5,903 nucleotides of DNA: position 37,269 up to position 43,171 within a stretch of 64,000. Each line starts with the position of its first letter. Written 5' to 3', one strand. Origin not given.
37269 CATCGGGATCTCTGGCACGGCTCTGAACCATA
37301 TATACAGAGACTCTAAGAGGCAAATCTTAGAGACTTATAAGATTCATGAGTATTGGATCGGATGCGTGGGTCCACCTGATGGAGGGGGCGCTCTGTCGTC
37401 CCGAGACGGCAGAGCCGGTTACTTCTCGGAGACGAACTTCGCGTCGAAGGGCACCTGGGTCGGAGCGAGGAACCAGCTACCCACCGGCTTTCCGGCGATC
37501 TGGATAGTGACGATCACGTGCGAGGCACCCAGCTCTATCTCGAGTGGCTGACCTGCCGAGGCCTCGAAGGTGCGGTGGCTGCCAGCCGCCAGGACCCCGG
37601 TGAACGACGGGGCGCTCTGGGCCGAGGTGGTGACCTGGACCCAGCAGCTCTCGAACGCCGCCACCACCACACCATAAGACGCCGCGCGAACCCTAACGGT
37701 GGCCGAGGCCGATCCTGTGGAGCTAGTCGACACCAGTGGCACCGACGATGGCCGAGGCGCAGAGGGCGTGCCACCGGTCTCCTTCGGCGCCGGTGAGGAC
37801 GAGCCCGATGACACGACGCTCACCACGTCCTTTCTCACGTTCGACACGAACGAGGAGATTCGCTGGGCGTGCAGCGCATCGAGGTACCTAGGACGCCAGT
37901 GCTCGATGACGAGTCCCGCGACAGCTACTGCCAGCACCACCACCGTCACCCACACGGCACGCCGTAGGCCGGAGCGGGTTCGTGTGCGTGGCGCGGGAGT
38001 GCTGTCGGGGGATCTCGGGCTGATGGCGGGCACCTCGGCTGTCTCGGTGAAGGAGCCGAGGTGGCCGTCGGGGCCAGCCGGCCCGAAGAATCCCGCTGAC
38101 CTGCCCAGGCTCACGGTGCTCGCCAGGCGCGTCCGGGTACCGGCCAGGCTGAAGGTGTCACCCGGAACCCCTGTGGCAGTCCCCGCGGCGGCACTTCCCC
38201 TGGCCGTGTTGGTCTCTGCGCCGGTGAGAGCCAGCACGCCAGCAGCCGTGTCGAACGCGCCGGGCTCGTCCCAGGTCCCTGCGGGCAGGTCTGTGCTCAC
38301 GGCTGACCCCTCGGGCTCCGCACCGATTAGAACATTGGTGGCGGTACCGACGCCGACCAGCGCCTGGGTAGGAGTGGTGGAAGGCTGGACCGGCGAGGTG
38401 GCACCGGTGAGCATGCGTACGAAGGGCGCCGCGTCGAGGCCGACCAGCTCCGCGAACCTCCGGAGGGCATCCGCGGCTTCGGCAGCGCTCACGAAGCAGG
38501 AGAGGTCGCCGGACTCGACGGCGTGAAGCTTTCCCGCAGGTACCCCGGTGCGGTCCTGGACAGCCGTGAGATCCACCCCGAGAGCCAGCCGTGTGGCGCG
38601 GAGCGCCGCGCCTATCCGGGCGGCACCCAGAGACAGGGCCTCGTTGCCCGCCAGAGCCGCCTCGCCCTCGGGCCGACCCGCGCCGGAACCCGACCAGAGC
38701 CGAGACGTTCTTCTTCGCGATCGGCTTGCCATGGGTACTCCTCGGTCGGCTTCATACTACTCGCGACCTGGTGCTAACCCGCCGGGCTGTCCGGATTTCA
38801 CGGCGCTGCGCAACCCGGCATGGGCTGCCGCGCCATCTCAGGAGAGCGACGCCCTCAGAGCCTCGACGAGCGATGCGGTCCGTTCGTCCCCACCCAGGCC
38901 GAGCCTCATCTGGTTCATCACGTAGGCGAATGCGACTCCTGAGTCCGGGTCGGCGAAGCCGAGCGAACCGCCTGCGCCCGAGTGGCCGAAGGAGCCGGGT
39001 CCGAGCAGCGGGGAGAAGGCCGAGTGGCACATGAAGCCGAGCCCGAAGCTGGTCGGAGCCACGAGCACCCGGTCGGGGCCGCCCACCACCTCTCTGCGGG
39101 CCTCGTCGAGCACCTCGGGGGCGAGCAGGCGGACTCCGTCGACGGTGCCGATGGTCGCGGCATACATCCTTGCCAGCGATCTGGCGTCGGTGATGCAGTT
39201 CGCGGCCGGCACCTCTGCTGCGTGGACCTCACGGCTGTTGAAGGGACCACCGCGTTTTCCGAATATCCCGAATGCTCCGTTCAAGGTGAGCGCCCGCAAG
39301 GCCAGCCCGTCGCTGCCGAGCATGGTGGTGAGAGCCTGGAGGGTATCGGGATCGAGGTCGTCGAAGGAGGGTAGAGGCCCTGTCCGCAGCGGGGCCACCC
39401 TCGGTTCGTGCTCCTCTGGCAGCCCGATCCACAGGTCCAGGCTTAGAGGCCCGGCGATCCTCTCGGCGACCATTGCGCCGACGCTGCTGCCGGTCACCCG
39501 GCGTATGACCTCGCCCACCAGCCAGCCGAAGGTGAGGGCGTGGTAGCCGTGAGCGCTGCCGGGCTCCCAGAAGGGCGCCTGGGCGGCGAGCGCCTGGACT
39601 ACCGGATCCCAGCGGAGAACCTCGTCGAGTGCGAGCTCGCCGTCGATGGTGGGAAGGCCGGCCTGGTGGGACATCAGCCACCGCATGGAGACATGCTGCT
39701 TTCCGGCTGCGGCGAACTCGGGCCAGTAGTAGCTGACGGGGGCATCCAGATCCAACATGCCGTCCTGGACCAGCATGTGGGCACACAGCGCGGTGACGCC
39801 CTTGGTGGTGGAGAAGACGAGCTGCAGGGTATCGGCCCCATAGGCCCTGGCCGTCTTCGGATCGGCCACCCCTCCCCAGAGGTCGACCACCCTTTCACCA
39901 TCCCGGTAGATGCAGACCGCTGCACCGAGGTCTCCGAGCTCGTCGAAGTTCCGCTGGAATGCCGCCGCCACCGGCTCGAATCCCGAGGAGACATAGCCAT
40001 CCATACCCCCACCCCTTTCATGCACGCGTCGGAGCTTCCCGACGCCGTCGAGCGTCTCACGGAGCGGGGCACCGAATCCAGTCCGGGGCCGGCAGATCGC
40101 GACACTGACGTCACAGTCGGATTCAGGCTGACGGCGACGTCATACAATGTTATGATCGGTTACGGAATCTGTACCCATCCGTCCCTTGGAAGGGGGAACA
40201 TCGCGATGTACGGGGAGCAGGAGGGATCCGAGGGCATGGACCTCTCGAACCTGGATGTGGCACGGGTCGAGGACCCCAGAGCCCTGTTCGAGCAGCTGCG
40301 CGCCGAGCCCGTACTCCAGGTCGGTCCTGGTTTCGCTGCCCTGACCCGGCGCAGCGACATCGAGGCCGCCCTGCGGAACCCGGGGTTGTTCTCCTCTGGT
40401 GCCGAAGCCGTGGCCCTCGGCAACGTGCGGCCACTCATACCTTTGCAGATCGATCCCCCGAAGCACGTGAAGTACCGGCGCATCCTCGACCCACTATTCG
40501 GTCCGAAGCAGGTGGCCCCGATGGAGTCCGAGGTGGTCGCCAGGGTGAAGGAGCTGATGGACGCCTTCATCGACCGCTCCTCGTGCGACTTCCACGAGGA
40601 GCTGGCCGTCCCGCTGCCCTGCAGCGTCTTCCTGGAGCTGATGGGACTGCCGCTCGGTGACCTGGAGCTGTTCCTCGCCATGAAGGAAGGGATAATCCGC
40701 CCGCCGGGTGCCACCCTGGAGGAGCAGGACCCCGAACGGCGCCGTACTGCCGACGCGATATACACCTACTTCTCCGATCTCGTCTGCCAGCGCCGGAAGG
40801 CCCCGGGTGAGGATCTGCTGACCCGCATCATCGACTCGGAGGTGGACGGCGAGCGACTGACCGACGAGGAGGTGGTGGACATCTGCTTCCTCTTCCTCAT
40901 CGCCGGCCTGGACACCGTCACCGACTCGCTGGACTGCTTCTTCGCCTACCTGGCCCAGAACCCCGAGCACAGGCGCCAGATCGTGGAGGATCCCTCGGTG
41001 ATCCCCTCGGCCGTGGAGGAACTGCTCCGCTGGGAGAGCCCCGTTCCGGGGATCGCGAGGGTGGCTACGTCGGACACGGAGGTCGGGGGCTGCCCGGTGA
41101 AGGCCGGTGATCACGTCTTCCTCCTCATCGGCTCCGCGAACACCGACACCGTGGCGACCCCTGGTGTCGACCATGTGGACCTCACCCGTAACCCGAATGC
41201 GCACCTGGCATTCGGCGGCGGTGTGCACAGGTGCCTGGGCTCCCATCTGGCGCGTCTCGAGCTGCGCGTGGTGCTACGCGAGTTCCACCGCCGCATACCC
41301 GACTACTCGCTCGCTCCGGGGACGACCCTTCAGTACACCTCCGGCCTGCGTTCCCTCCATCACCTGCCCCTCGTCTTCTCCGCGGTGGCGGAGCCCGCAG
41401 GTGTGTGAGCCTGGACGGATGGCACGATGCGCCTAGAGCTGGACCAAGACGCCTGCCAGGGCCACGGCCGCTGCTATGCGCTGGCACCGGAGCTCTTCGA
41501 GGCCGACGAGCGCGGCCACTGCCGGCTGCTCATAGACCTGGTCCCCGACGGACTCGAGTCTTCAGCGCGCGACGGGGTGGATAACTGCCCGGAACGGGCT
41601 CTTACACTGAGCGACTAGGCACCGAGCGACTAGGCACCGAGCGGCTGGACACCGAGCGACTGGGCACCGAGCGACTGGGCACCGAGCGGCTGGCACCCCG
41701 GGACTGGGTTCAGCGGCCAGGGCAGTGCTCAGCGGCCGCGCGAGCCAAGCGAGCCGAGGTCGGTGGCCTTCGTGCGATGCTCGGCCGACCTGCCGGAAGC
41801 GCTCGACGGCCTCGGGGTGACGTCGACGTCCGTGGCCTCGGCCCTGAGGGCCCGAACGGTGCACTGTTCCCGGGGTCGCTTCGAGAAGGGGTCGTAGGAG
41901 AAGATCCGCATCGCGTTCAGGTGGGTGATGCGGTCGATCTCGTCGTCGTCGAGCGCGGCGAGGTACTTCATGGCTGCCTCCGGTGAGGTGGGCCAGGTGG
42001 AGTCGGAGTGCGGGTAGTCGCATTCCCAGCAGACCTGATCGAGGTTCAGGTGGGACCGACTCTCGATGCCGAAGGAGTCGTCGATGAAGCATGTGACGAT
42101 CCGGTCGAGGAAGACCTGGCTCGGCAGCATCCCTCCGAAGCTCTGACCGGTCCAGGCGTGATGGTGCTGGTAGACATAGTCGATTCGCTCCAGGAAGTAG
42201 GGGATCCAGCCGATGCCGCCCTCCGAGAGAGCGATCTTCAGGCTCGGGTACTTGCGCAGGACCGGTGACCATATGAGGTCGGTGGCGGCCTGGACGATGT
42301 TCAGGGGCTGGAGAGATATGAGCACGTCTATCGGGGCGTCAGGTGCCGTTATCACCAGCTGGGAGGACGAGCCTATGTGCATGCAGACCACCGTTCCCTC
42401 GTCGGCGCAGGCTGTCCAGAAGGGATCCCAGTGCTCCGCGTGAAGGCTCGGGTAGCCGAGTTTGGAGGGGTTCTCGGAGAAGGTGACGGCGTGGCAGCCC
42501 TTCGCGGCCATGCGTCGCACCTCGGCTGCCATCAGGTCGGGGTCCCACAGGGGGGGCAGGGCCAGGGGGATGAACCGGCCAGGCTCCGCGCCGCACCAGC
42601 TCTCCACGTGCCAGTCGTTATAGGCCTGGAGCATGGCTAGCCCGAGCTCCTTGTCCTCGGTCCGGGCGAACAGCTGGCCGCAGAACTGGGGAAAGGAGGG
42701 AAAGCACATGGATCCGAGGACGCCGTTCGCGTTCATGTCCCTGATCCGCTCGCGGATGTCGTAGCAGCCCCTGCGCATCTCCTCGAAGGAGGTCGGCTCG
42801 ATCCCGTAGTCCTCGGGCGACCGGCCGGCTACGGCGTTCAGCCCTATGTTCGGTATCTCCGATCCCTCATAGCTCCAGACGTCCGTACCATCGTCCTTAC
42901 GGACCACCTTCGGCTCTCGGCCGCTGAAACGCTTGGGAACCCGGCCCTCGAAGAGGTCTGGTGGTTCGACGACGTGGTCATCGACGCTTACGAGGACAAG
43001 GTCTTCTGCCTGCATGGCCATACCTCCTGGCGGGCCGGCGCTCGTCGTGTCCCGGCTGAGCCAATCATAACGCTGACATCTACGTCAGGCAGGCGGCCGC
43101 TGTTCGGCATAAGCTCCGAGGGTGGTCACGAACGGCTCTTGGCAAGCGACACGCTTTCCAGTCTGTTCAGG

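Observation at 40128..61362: Recurrent 16-bp palindrome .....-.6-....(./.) in five promoter gaps of the catabolic island: candidate operator of an unseen regulator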

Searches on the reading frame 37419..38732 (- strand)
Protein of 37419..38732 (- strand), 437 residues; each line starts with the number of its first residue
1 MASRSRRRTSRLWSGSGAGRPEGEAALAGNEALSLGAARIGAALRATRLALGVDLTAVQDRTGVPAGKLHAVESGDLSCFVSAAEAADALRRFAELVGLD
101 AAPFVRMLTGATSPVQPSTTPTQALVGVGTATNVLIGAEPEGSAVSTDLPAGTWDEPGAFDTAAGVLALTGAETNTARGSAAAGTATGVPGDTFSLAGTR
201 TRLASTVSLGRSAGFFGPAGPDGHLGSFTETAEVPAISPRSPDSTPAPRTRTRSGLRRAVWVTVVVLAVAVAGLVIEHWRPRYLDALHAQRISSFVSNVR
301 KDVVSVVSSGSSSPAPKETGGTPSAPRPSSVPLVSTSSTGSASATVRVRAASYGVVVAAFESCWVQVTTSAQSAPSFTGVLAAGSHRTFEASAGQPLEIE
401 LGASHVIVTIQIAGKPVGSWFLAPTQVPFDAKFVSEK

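Call 13: search_protein_families(library=pfam, proteins=[window:37419-38732:-])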
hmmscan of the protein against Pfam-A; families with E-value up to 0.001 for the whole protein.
window:37419-38732:- (437 aa): 3 families
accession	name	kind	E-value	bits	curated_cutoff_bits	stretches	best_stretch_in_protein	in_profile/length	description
PF13413.12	HTH_25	-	1.6e-09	37.8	24.6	1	44-103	2-61/62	Helix-turn-helix domain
PF13464.11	RodZ_C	-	6.6e-07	29.6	23.9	1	357-418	2-59/72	RodZ C-terminal domain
PF13560.12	HTH_31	-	3e-05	24.7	27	1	40-102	2-59/64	Helix-turn-helix domain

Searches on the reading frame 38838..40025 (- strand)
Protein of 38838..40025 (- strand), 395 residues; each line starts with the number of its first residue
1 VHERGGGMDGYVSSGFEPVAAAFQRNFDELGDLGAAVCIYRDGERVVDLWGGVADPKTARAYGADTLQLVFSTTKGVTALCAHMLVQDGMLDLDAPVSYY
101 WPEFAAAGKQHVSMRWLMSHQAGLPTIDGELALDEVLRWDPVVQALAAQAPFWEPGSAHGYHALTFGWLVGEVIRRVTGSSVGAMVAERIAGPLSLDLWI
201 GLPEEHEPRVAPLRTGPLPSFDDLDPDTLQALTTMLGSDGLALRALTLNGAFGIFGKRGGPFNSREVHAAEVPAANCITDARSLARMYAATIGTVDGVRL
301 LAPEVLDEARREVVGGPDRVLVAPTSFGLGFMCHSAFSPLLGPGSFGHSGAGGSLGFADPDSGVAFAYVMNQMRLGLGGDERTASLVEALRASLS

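Call 13: search_protein_families(library=pfam, proteins=[window:38838-40025:-])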
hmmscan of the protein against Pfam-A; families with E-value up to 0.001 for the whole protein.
window:38838-40025:- (395 aa): 1 family
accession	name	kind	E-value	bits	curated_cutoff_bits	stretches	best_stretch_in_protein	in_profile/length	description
PF00144.29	Beta-lactamase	-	1.9e-73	248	27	1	23-376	1-314/329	Beta-lactamase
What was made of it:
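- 38838..40025 (-): Predicted regulated gene: beta-lactamase-family hydrolase/esterase. Pfam PF00144 (call 13).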

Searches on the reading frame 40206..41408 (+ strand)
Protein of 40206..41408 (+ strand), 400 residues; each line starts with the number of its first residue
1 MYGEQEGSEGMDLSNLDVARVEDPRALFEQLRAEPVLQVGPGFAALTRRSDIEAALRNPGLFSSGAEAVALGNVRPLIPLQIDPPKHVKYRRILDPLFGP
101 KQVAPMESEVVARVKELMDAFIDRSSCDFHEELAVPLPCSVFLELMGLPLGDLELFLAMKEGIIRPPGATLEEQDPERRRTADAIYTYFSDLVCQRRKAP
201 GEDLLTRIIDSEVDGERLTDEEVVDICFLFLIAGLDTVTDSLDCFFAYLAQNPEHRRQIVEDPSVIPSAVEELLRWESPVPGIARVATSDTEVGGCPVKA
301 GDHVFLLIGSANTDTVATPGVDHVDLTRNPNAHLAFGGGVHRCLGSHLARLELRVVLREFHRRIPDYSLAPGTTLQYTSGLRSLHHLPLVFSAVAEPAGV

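Call 13: search_protein_families(library=pfam, proteins=[window:40206-41408:+])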
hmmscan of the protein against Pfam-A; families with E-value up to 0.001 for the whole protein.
window:40206-41408:+ (400 aa): 1 family
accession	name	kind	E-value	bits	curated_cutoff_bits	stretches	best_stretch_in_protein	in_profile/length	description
PF00067.27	p450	-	8.8e-23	81.2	22.8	1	201-358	238-426/462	Cytochrome P450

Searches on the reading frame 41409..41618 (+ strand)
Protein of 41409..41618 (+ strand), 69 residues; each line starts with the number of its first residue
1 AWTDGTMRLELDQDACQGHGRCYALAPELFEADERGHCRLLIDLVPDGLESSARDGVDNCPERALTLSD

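Call 13: search_protein_families(library=pfam, proteins=[window:41409-41618:+])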
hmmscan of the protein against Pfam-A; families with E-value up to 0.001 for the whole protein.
window:41409-41618:+ (69 aa): 3 families
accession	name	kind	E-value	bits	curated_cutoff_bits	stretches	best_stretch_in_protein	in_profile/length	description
PF13459.11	Fer4_15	-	2.8e-14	54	22.4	1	10-66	2-65/66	4Fe-4S single cluster domain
PF13370.11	Fer4_13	-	6.6e-08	33.6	24.5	1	12-65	2-56/58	4Fe-4S single cluster domain of Ferredoxin I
PF06902.16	Fer4_19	-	3.4e-05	24.2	24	1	4-68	3-62/64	Divergent 4Fe-4S mono-cluster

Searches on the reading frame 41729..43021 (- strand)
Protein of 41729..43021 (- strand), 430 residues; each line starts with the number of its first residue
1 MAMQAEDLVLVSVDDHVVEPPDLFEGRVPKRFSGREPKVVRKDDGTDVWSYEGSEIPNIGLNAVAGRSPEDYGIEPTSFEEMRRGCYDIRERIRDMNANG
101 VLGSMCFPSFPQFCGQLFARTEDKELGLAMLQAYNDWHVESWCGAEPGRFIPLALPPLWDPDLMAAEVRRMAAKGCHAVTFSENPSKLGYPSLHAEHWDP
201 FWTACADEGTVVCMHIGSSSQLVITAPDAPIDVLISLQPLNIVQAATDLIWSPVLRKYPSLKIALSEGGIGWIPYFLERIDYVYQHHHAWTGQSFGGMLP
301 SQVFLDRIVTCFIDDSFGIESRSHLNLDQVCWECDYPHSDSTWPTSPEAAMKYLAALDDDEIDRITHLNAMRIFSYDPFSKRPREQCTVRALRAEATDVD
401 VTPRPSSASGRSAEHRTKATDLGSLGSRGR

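Call 13: search_protein_families(library=pfam, proteins=[window:41729-43021:-])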
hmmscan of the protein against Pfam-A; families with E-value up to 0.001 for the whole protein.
window:41729-43021:- (430 aa): 1 family
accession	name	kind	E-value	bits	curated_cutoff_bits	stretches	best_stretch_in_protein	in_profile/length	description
PF04909.20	Amidohydro_2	-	2e-30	107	26.4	1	80-374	12-287/289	Amidohydrolase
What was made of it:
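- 41729..43021 (-): Predicted regulated gene: Amidohydro_2 enzyme. Pfam PF04909 (call 13).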
